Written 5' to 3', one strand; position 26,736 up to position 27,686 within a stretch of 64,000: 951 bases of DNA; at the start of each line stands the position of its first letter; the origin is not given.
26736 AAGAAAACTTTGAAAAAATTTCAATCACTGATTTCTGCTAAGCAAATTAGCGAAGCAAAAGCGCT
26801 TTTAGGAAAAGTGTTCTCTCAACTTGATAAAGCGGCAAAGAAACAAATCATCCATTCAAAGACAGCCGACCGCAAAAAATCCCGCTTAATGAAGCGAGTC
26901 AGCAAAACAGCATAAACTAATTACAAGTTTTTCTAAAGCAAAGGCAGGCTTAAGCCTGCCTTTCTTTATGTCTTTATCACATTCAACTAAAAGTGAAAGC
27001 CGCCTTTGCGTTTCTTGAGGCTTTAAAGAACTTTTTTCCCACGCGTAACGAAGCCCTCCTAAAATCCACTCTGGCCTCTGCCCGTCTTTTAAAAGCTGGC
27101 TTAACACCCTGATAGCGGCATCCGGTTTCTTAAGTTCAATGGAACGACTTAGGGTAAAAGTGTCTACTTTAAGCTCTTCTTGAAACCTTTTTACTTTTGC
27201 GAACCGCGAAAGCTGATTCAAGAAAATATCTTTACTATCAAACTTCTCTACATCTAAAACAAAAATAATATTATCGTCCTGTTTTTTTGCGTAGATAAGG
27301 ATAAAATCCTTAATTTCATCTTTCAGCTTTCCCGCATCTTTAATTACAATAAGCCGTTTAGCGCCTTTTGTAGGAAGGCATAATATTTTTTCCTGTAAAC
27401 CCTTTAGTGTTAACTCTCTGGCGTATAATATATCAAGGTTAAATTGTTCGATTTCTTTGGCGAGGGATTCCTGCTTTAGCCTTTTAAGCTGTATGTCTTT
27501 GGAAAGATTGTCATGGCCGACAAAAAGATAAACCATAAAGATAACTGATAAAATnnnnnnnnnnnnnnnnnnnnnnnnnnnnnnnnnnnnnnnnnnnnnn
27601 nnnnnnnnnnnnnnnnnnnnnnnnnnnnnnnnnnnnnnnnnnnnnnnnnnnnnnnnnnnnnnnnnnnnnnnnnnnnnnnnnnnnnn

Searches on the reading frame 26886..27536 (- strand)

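Call 67: search_protein_families(library=pfam, proteins=[window:26886-27536:-], max_evalue=0.0001)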
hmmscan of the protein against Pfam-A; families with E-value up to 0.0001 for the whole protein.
window:26886-27536:- (216 aa): 1 family
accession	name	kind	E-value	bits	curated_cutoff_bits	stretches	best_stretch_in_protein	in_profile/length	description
PF21694.2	DNA_pol3_delta_C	-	2.9e-05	24.5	27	0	169-207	82-120/121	DNA polymerase III delta subunit, C-terminal domain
